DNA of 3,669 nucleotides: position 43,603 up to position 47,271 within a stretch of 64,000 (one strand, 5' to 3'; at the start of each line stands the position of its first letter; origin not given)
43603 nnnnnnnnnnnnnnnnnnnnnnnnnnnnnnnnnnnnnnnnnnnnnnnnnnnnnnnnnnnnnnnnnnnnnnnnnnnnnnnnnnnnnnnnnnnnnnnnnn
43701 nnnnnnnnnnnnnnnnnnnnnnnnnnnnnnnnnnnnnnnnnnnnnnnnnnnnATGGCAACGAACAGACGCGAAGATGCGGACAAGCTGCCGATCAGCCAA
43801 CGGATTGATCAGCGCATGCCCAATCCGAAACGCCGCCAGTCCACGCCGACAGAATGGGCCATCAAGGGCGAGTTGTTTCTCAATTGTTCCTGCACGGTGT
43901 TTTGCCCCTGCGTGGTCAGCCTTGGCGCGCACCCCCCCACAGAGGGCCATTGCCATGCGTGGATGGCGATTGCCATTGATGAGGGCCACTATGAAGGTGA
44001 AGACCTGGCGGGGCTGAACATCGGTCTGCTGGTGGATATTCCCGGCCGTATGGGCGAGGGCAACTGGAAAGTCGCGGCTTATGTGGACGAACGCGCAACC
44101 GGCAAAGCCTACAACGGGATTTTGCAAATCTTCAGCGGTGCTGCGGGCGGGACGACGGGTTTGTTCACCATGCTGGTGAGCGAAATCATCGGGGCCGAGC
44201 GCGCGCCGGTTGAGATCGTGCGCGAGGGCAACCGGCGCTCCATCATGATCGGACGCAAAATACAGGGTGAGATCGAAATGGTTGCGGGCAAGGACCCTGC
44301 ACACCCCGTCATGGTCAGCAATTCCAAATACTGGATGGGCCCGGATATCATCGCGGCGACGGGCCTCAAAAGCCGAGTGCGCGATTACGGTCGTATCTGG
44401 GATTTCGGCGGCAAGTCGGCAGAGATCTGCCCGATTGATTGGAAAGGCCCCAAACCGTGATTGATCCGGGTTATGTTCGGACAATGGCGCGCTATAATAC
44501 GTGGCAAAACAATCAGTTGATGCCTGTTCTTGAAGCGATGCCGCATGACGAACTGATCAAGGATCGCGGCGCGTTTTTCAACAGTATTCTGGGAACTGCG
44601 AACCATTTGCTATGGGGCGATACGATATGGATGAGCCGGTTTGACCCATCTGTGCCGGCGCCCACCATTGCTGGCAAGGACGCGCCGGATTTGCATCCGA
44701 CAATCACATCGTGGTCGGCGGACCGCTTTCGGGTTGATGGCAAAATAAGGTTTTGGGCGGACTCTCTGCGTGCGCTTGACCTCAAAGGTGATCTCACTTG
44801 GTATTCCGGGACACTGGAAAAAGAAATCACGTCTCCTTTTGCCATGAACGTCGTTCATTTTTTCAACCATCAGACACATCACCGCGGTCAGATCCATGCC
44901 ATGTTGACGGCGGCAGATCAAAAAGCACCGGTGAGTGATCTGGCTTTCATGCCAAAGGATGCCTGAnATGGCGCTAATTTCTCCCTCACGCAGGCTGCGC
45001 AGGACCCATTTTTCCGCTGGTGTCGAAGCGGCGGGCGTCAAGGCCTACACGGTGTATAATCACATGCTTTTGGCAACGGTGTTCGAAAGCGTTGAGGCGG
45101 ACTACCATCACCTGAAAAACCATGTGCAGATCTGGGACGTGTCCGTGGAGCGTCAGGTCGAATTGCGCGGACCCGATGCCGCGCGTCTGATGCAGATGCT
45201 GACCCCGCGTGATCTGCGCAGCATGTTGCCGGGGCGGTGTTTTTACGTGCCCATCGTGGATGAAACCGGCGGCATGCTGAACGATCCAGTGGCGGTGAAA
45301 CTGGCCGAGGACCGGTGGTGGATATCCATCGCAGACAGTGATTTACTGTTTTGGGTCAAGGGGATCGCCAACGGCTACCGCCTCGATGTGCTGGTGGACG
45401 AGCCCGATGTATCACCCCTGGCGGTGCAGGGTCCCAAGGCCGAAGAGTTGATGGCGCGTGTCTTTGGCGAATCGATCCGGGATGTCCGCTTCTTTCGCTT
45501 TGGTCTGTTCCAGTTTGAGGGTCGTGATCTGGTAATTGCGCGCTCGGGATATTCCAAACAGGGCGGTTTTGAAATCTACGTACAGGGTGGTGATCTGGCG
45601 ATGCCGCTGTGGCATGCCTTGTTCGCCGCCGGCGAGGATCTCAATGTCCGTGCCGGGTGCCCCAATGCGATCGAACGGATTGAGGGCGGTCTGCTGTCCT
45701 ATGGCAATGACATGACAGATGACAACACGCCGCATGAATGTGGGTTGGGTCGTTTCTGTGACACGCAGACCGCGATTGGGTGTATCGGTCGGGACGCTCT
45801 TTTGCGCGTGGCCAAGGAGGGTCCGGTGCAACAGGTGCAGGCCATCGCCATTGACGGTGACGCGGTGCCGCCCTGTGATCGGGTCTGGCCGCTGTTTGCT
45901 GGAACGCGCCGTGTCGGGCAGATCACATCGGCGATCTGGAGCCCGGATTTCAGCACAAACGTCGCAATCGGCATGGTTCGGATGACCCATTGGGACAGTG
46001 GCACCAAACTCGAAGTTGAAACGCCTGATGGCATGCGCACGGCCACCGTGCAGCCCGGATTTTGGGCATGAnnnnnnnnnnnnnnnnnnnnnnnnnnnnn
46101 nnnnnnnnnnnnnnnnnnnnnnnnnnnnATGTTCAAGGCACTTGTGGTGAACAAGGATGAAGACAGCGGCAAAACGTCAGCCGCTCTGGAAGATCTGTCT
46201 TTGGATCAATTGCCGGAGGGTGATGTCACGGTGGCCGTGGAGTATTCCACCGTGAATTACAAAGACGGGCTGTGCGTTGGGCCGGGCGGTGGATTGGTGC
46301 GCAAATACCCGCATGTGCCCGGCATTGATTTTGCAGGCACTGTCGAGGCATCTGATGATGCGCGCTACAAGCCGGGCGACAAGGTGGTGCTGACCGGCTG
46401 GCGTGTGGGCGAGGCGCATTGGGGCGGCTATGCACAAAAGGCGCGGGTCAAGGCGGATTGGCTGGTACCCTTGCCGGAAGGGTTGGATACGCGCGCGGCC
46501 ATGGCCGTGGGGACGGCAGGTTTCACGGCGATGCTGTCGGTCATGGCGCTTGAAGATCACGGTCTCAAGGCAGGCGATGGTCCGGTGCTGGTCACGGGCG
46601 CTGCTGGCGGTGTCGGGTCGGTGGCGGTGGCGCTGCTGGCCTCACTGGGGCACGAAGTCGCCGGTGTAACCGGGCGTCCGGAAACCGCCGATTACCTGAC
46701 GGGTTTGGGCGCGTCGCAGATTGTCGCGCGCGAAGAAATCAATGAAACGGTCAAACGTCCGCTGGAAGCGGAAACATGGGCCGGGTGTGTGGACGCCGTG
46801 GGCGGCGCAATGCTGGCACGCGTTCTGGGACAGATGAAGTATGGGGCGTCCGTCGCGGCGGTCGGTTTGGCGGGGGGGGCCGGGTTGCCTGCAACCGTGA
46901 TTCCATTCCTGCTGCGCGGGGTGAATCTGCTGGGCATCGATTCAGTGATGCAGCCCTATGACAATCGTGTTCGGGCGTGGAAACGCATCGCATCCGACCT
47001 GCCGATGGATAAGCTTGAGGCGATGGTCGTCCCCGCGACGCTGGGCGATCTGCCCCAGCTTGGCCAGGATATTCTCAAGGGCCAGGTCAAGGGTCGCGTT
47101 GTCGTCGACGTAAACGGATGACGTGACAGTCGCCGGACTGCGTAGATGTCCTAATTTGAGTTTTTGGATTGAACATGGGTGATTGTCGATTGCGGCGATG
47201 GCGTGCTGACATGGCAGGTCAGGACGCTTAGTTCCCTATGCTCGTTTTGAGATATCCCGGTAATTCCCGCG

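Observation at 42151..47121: A Met/Cys-rich three-gene module (DUF2182, DUF1326, DinB) transcribed ahead of dmdA-acuI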

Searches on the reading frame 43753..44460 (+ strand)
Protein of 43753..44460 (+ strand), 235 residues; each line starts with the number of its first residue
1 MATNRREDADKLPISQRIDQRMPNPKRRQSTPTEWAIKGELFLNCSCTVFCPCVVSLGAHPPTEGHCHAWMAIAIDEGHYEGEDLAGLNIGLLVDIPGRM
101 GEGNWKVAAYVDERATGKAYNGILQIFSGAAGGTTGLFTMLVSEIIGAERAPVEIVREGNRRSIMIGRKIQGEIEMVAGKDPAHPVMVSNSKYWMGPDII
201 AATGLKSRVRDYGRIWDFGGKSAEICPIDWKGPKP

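Call 3: search_protein_families(library=pfam, proteins=[window:43753-44460:+])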
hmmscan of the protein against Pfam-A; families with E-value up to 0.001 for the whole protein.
window:43753-44460:+ (235 aa): 1 family
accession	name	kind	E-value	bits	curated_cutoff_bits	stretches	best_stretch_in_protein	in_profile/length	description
PF07040.16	DUF1326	-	1.7e-50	172.1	25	1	44-221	2-176/177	Protein of unknown function (DUF1326)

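Call 4: search_protein_families(library=ncbifam, proteins=[window:43753-44460:+])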
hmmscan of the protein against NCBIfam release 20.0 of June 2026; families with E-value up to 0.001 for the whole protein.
window:43753-44460:+ (235 aa): 0 families

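Call 14: find_related_loci(query=window:43753-44460:+, collection=genome_contigs, flank=5000)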
Query window:43753-44460:+ (235 aa) in genome_contigs; peptide patterns used: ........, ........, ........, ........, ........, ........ (x = any residue, [..] = any of these).
600 stretches matched a pattern (row limit reached: there are more); 393 encode a relative of the query (tblastn E <= 1e-3); the best 80 are kept; 80 distinct loci.
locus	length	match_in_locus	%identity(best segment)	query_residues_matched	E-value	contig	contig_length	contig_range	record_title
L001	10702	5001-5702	97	1-234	2e-155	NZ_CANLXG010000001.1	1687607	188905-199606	Uncultured Roseobacter sp. isolate 3-296-3Z.fasta NODE_1, whole genome shotgun sequence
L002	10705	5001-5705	96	1-235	2e-155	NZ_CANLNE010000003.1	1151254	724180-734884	Uncultured Roseobacter sp. isolate 741-3Z.fasta NODE_3, whole genome shotgun sequence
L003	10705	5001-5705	96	1-235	7e-155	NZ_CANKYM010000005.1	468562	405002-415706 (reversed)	Uncultured Roseobacter sp. isolate 269.fasta NODE_5, whole genome shotgun sequence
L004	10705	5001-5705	96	1-235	1e-154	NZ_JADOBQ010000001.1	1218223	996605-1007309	Roseobacter sp. MH60115 contig1, whole genome shotgun sequence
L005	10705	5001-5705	96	1-235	7e-155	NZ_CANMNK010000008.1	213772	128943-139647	Uncultured Roseobacter sp. isolate 908.fasta NODE_8, whole genome shotgun sequence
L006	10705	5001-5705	95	1-235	3e-154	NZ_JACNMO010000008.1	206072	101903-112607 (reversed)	Roseobacter weihaiensis strain H9 Scaffold8_1, whole genome shotgun sequence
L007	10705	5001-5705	96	1-235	2e-154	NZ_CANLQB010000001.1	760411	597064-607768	Uncultured Roseobacter sp. isolate 930.fasta NODE_1, whole genome shotgun sequence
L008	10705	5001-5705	95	1-235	6e-154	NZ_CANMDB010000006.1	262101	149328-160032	Uncultured Roseobacter sp. isolate 2-944-J.fasta NODE_6, whole genome shotgun sequence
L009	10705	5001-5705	95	1-235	1e-153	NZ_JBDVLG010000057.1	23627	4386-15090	MAG: Roseobacter sp. isolate LC.119.F.D4_174_50 LC_119_F_D4_174_50_000000000057, whole genome shotgun sequence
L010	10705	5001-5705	94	1-235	4e-153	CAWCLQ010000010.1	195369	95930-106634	MAG: uncultured Alphaproteobacteria bacterium isolate MFD03804.bin.1.207 genome assembly, contig: contig_29423, whole ge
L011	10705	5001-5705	94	1-235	6e-153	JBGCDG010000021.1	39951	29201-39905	MAG: Roseobacter sp. isolate SGMAG-79 contig21, whole genome shotgun sequence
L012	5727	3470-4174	94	1-235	2e-153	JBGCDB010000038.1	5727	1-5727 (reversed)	MAG: Roseobacter sp. isolate SGMAG-89 contig38, whole genome shotgun sequence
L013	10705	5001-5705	92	1-235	7e-151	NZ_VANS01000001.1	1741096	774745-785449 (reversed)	Sulfitobacter sabulilitoris strain HSMS-29 contig1, whole genome shotgun sequence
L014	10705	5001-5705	91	1-235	1e-148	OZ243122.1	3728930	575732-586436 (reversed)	MAG: Sulfitobacter sp. isolate f29beb1f-cc40-4fdf-b3b8-8fa80827d30a genome assembly, chromosome: 2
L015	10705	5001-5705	91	1-235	4e-148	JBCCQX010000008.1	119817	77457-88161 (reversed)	MAG: Pseudomonadota bacterium isolate P01_D01_bin.17 k141_1595719_length_119817_cov_16.0046, whole genome shotgun sequen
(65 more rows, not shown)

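Call 21: find_homologous_proteins(query=window:43753-44460:+, max_evalue=0.00001)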
Query window:43753-44460:+ (235 aa): 2156 proteins with E <= 0.00001 among 2409 candidates; the best 120 are listed.
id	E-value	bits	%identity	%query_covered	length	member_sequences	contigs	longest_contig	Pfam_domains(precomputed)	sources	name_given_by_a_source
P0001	3.3e-156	536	97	100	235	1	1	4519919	PF07040.17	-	-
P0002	1.3e-146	505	90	100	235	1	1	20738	PF07040.17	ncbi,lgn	ncbi:MAG: DUF1326 domain-containing protein [Pseudomonadota bacterium]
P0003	8.4e-146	502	92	100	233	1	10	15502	PF07040.17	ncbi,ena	-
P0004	1.2e-145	502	91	100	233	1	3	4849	PF07040.17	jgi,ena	jgi:hypothetical protein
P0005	1.6e-145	501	91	100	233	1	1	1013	PF07040.17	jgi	jgi:hypothetical protein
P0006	1.6e-145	501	91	100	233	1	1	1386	PF07040.17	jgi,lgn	jgi:hypothetical protein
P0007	2.3e-145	501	91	100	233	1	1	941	PF07040.17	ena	-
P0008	3.8e-145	500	91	100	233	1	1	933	PF07040.17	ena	-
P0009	4.6e-145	500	91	100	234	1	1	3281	PF07040.17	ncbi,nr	ncbi:MAG: DUF1326 domain-containing protein [Rhodobacteraceae bacterium]|nr:DUF1326 domain-containin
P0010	7.8e-145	499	91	100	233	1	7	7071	PF07040.17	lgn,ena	-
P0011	9.8e-145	499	89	99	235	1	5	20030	PF07040.17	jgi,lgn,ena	jgi:hypothetical protein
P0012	4.6e-144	496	89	100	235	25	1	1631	PF07040.17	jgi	-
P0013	5.9e-144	496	91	100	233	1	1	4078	PF07040.17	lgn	-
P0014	1.7e-143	495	89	100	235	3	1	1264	PF07040.17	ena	-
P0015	2.9e-143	494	91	100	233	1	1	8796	PF07040.17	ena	-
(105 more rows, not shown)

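Call 22: search_solved_structures(query=window:43753-44460:+, max_evalue=1)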
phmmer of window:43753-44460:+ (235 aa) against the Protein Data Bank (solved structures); distinct sequences matched with E-value up to 1: 0.

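Call 34: search_protein_representatives(protein=window:43753-44460:+)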
Query: 235 residues. Proteins with E-value up to 0.001 (for the whole library): 2415; up to 1e-10: 851; up to 1e-30: 61. The best 150 are listed.
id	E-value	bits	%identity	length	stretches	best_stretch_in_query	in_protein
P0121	3.5e-92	324.8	79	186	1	1-182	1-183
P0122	1.7e-74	266.8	84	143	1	93-233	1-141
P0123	3.8e-73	262.4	90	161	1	24-148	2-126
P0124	3.8e-70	252.6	59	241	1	4-206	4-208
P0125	1.2e-68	247.6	91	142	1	1-115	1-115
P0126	3.4e-60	220.0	47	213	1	33-232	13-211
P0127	2.5e-58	213.8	64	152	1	34-173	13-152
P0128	3.1e-56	207.0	82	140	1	24-130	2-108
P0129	4.9e-51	190.0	86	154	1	71-174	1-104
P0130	4.1e-50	187.0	65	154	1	6-128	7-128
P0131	3.2e-49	184.0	86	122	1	91-190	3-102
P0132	1.3e-48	182.1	43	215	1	31-233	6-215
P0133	1.3e-48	182.1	46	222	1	42-203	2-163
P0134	3.7e-48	180.6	63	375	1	34-175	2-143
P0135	3.9e-47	177.2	80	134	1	27-116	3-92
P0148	5.4e-42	160.4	39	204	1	34-233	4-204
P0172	4.5e-33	131.1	34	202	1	35-232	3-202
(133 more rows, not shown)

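Call 37: find_encoding_contigs(protein=P0172, flank=6000, max_places=3)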
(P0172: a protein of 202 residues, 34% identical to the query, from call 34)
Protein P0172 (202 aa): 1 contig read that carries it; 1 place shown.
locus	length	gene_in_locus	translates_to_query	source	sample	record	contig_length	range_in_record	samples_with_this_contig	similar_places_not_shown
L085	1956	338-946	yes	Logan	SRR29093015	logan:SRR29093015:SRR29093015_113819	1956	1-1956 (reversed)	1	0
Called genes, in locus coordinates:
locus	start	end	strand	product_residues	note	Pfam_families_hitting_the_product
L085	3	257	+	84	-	?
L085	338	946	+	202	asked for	PF07040:DUF1326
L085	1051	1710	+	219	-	PF09948:PpoB2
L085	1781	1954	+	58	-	?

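Call 38: find_encoding_contigs(protein=P0148, flank=6000, max_places=3)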
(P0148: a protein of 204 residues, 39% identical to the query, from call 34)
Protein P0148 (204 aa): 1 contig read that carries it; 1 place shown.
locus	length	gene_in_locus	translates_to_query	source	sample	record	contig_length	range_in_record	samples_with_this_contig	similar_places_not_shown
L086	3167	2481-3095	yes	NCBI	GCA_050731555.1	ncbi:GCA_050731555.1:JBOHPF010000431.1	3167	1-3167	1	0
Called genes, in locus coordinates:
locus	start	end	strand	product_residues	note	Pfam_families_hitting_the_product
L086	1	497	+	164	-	PF00702:Hydrolase, PF13419:HAD_2, PF13242:Hydrolase_like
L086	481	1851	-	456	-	PF02878:PGM_PMM_I, PF02879:PGM_PMM_II, PF02880:PGM_PMM_III, PF00408:PGM_PMM_IV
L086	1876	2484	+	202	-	PF07040:DUF1326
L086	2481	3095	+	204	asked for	PF07040:DUF1326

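Call 42: predict_structure(alignment_id=A1)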
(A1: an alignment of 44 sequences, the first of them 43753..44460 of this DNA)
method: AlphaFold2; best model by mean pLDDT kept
length: 235 residues; sequences in the alignment: 44
mean_pLDDT: 91.9   pTM: 0.83
mean pLDDT of the five models: 91.9, 91.8, 91.6, 91.3, 91.1
residues with pLDDT >= 90: 193; 70-90: 15; 50-70: 26; < 50: 1
segments of 3 or more residues with pLDDT < 50: none
pLDDT, mean of each block of 10 residues (from residue 1): 63 63 61 93 97 90 97 98 98 97 97 98 97 95 98 98 98 98 95 92 98 97 98 87
secondary structure, 60 per line:
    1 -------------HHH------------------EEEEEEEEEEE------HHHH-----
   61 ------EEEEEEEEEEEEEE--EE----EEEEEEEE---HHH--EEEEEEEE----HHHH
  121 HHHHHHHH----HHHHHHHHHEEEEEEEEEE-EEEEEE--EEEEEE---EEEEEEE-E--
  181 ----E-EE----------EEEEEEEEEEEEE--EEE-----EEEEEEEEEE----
elements in order: E35-45 H52-55 E67-80 E89-96 E105-112 H117-128 H133-141 E142-151 E153-158 E161-166 E170-176 E199-211 E214-216 E222-231

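Call 46: fold_search(model_id=the predicted structure, library=pdb)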
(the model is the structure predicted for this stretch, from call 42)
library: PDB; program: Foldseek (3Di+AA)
matches with E <= 10: 891; with E <= 0.001: 13
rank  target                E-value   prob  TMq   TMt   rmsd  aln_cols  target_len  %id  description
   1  3c8w_B                1.4e-05  1.00  0.37  0.35  15.1       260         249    8  Crystal structure of acetoacetate decarboxylase (ADC) (YP_094708.1) from Legionella pneumophila subsp. pneumophila str (released 2008-02-26)
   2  4jmd_A                2.4e-05  1.00  0.42  0.39  10.6       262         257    9  Enduracididine biosynthesis enzyme MppR complexed with the condensation product of pyruvate and imidazole 4-carboxalde (released 2013-07-03)
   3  3bgt_D                2.7e-05  1.00  0.39  0.38  13.9       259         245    7  Structural Studies of Acetoacetate Decarboxylase (released 2008-12-23)
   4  3bgt_A                3.6e-05  1.00  0.40  0.39  13.8       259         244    7  Structural Studies of Acetoacetate Decarboxylase (released 2008-12-23)
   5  4jm3_A                5.1e-05  1.00  0.44  0.41   9.9       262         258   10  Enduracididine Biosynthesis Enzyme MppR with HEPES Buffer Bound (released 2013-07-03)
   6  4jmd_B                5.1e-05  1.00  0.43  0.39  11.3       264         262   10  Enduracididine biosynthesis enzyme MppR complexed with the condensation product of pyruvate and imidazole 4-carboxalde (released 2013-07-03)
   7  3cmb_B                5.7e-05  1.00  0.36  0.32  12.1       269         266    8  Crystal structure of acetoacetate decarboxylase (YP_001047042.1) from Methanoculleus marisnigri JR1 at 1.60 A resoluti (released 2008-04-01)
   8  3c8w_A                6.0e-05  1.00  0.37  0.35  15.1       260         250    8  Crystal structure of acetoacetate decarboxylase (ADC) (YP_094708.1) from Legionella pneumophila subsp. pneumophila str (released 2008-02-26)
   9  4jmc_B                9.0e-05  1.00  0.43  0.40  10.1       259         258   11  Enduracididine biosynthesis enzyme MppR complexed with pyruvate (released 2013-07-03)
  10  3cmb_A                1.7e-04  1.00  0.37  0.34  13.6       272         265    8  Crystal structure of acetoacetate decarboxylase (YP_001047042.1) from Methanoculleus marisnigri JR1 at 1.60 A resoluti (released 2008-04-01)
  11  3bh2_A                2.1e-04  1.00  0.36  0.35  15.4       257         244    9  Structural Studies of Acetoacetate Decarboxylase (released 2008-12-23)
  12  5upb_A                4.4e-04  1.00  0.36  0.34  13.1       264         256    9  Swit_4259, an Acetoacetate Decarboxylase-like Enzyme from Sphingomonas wittichii RW1 (released 2017-06-07)
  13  5upb_D                6.9e-04  0.99  0.36  0.34  13.0       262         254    9  Swit_4259, an Acetoacetate Decarboxylase-like Enzyme from Sphingomonas wittichii RW1 (released 2017-06-07)
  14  5o1r_B                2.8e-02  0.44  0.19  0.32  10.1       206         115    8  human Fab 5H2 bound to NHBA-C3 from Neisseria meningitidis serogroup B (released 2018-05-30)
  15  7a0t_B                3.1e-02  0.54  0.28  0.22   9.6       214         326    7  Crystal structure of kievitone hydratase from Nectria haematococca (P21 SG) (released 2021-08-18)
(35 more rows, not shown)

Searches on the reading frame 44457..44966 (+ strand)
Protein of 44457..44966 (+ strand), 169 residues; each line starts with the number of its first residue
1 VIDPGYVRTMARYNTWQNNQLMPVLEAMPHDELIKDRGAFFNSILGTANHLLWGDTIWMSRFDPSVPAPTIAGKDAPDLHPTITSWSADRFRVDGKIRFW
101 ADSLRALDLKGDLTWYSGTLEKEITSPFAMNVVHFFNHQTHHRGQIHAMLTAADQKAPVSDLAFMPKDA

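Call 3: search_protein_families(library=pfam, proteins=[window:44457-44966:+])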
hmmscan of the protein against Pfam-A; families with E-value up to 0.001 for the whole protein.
window:44457-44966:+ (169 aa): 2 families
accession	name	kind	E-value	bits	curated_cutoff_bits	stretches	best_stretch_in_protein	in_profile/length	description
PF05163.17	DinB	-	4e-20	72.9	23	1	2-158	2-150/165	DinB family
PF12867.12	DinB_2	-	0.00022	22.1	24.8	1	19-146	7-128/128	DinB superfamily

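Call 4: search_protein_families(library=ncbifam, proteins=[window:44457-44966:+])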
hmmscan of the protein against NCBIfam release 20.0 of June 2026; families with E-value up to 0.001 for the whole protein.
window:44457-44966:+ (169 aa): 0 families

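Call 23: search_solved_structures(query=window:44457-44966:+, max_evalue=0.1, show_alignments=2)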
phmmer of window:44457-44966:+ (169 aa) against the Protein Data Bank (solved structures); distinct sequences matched with E-value up to 0.1: 0.

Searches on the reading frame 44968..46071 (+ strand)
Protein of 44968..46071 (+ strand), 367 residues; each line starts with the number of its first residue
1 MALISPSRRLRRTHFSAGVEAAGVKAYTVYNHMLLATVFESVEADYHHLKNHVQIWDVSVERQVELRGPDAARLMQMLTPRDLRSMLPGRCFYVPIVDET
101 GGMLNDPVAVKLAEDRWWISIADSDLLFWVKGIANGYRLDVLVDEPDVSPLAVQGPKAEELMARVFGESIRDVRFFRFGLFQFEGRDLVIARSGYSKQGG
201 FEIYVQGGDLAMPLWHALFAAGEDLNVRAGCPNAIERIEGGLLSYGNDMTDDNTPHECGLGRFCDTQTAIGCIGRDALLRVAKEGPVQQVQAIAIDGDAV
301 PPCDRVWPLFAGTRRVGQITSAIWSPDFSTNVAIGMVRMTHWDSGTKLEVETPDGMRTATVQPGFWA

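Call 3: search_protein_families(library=pfam, proteins=[window:44968-46071:+])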
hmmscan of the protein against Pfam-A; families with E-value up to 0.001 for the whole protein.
window:44968-46071:+ (367 aa): 2 families
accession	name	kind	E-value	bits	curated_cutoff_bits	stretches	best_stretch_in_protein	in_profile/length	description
PF01571.26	GCV_T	-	6.2e-41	140.8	25.6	1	35-262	20-254/255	Aminomethyltransferase folate-binding domain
PF08669.17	GCV_T_C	-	7.5e-11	42.2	25.9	1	300-362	15-74/80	Glycine cleavage T-protein C-terminal barrel domain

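Call 4: search_protein_families(library=ncbifam, proteins=[window:44968-46071:+])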
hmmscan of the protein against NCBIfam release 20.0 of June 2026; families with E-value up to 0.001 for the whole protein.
window:44968-46071:+ (367 aa): 8 families
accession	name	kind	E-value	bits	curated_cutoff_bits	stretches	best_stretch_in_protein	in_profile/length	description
NF009133.0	PRK12486.1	equivalog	1.8e-209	695.1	410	1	1-366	3-368/369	dimethylsulfoniopropionate demethylase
NF053776.1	TmaoDeMthMsil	equivalog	2.3e-52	178.5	1100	1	11-357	386-741/763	trimethylamine N-oxide demethylase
NF001567.0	PRK00389.1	subfamily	1.4e-45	155.8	300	1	11-361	4-347/359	glycine cleavage system aminomethyltransferase GcvT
TIGR00528.1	gcvT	equivalog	2.1e-36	125.6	235.85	1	30-352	20-345/362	glycine cleavage system aminomethyltransferase GcvT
NF010093.0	PRK13579.1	equivalog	3.2e-35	121.6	459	1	41-351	40-348/371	glycine cleavage system aminomethyltransferase GcvT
TIGR01372.1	soxA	subfamily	1.2e-21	76.3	1164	1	39-361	643-981/996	sarcosine oxidase subunit alpha family protein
NF047633.1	SyrngDmethDesA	equivalog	4.4e-11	42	800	1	63-228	58-233/453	syringate O-demethylase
NF047885.1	VanMgalDeMLigM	equivalog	2.7e-06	26.6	580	1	31-226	17-232/461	vanillate/3-O-methylgallate O-demethylase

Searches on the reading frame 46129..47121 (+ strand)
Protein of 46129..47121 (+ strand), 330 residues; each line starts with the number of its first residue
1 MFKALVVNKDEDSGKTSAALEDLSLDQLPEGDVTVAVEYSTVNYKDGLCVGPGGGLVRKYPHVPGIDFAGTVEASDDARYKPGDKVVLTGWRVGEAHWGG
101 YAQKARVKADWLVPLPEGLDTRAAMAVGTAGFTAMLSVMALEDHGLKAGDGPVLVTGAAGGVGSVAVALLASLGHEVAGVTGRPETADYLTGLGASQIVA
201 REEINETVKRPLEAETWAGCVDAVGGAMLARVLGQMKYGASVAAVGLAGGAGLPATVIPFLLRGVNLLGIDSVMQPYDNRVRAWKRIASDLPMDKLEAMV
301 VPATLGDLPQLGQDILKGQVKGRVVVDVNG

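Call 3: search_protein_families(library=pfam, proteins=[window:46129-47121:+])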
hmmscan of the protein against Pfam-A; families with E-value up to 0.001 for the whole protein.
window:46129-47121:+ (330 aa): 3 families
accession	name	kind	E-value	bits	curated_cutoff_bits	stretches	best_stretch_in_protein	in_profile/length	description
PF08240.17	ADH_N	-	4.7e-13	49.7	23.5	1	30-117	2-104/104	Alcohol dehydrogenase GroES-like domain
PF00107.32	ADH_zinc_N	-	6e-12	46.1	31.8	1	161-274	1-116/129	Zinc-binding dehydrogenase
PF01370.27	Epimerase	-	0.00096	19.1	20.9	0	153-186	1-34/240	NAD dependent epimerase/dehydratase family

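Call 4: search_protein_families(library=ncbifam, proteins=[window:46129-47121:+])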
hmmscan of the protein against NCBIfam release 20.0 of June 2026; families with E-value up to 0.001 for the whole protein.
window:46129-47121:+ (330 aa): 17 families
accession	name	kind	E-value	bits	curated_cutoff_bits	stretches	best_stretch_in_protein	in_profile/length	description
TIGR02823.1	oxido_YhdH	subfamily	1.4e-135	451.3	297.25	1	3-328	1-324/324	acrylyl-CoA reductase family protein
NF051456.1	acrylyl_AcuI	equivalog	6.9e-128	426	440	1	2-329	1-325/325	acrylyl-CoA reductase (NADPH)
NF010344.0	PRK13771.1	subfamily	2.1e-23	82.9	349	1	94-246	111-255/334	putative alcohol dehydrogenase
TIGR02824.1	quinone_pig3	subfamily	1.1e-22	80.5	296.8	1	11-269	8-261/325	putative NAD(P)H quinone oxidoreductase, PIG3 family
NF041172.1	AcrlCoa_red_Thmprot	equivalog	8.9e-21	74.2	500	2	99-246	116-256/334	acryloyl-CoA reductase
TIGR01751.1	crot-CoA-red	equivalog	4.9e-17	61.7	378.55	1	95-213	136-253/398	crotonyl-CoA carboxylase/reductase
NF047908.1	AldhRedAhr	equivalog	1.2e-14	54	470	1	97-206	118-222/335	NADPH-dependent aldehyde reductase Ahr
NF041183.1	Pks2_ls1_myc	equivalog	2.3e-12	44.6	2400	1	20-204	1420-1599/2086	sulfolipid-1 biosynthesis phthioceranic/hydroxyphthioceranic acid synthase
TIGR02817.1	adh_fam_1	subfamily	6.1e-12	45.6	284.05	1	16-201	13-201/336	zinc-binding alcohol dehydrogenase family protein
NF006940.0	PRK09422.1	equivalog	9.4e-12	44.5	344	1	98-328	114-335/338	alcohol dehydrogenase AdhP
TIGR02825.1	B4_12hDH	equivalog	1.6e-10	40.9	579.85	1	72-246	71-239/327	leukotriene B4 12-hydroxydehydrogenase/15-oxo-prostaglandin 13-reductase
NF008024.0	PRK10754.1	subfamily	1.4e-09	37.5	348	1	29-250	27-243/327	NADPH:quinone reductase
NF058644.1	CurcmRedCuraProt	equivalog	4.6e-06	25.9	440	1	71-248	73-242/336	NADPH-dependent curcumin/dihydrocurcumin reductase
TIGR01202.1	bchC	equivalog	1.1e-05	24.7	291.25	1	16-182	11-176/308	chlorophyll synthesis pathway protein BchC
NF005753.0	PRK07577.1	equivalog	0.0003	20.4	310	1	153-236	6-87/237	SDR family oxidoreductase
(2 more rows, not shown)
